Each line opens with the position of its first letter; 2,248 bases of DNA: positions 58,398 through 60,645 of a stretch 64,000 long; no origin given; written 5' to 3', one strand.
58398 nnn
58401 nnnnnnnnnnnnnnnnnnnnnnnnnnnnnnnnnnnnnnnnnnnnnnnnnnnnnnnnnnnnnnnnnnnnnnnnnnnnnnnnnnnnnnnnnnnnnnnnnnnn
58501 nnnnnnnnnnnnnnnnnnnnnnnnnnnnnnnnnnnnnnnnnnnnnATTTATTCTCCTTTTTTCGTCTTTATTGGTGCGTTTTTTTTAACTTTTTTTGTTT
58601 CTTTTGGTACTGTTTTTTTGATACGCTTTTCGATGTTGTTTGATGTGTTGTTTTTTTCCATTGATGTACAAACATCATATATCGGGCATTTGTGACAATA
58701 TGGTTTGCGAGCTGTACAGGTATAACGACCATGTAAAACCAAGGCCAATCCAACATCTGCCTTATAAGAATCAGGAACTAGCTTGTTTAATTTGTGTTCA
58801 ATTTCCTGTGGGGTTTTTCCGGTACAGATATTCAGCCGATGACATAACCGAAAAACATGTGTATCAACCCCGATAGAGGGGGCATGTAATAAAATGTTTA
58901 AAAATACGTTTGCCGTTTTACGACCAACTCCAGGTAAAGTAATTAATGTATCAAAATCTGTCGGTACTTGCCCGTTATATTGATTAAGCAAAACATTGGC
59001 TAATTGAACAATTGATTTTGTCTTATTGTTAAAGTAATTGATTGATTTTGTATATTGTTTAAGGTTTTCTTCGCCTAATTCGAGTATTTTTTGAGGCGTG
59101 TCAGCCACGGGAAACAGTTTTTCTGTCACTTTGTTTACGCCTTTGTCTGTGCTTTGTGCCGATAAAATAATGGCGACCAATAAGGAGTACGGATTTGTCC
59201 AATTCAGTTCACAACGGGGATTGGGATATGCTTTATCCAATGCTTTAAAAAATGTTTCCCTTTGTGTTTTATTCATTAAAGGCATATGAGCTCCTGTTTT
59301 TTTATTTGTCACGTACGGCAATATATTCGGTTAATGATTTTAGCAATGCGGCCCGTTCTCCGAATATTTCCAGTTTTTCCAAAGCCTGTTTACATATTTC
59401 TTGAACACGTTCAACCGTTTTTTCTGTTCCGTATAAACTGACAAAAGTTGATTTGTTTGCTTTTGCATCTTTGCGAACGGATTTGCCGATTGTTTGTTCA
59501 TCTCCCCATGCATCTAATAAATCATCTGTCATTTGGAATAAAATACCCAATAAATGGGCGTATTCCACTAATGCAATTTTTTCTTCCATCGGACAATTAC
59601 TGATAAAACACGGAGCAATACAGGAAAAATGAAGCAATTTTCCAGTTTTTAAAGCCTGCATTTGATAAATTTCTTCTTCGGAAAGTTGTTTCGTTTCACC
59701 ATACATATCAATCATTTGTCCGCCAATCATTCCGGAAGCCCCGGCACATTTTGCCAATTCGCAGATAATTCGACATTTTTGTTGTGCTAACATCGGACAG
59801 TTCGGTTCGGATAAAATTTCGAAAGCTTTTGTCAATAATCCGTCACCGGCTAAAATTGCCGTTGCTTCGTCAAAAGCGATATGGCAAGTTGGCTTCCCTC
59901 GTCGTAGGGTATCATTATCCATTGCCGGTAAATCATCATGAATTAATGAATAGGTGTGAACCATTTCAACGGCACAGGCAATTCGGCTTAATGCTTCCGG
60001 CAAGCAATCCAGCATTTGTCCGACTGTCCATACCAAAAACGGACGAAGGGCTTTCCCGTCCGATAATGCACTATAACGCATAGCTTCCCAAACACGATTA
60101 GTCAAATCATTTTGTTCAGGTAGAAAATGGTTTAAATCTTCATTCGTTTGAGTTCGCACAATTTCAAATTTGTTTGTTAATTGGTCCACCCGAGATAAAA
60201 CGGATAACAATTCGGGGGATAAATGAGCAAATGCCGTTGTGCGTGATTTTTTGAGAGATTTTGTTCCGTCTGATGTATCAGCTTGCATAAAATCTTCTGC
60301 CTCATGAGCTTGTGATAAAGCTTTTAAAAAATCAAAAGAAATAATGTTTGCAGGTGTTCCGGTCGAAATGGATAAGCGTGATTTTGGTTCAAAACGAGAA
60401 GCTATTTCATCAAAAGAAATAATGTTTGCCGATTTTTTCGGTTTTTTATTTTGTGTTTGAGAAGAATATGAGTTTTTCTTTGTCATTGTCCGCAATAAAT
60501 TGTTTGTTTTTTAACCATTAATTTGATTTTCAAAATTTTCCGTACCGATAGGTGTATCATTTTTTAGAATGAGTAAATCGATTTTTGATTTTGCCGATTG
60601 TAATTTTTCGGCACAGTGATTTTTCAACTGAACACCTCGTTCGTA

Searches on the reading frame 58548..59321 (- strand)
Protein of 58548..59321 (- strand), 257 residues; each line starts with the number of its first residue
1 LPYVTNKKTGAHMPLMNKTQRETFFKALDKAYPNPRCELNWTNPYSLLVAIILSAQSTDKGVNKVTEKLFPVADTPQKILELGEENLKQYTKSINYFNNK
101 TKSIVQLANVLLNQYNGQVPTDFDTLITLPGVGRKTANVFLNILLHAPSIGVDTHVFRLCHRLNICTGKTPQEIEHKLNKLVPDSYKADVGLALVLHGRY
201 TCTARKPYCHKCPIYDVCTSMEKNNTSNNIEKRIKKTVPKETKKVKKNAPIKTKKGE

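Call 43: search_protein_families(library=pfam, proteins=[window:58548-59321:-], max_evalue=0.001)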
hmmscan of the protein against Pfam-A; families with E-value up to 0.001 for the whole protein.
window:58548-59321:- (257 aa): 3 families
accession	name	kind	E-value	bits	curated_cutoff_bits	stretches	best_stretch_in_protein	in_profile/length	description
PF00730.31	HhH-GPD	-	5.6e-22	78.6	26.2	1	49-183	1-107/108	HhH-GPD superfamily base excision DNA repair protein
PF00633.29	HHH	-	2.7e-07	30.6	24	1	115-142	2-29/30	Helix-hairpin-helix motif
PF10576.14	EndIII_4Fe-2S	-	0.00046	20.8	20.5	1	202-218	1-17/17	Iron-sulfur binding domain of endonuclease III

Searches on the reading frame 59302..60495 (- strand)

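Call 43: search_protein_families(library=pfam, proteins=[window:59302-60495:-], max_evalue=0.001)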
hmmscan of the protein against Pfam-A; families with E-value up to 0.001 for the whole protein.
window:59302-60495:- (397 aa): 1 family
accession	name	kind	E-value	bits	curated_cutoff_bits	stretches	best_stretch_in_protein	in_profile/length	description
PF00348.22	polyprenyl_synt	-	4e-51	174.1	27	1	137-372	6-238/251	Polyprenyl synthetase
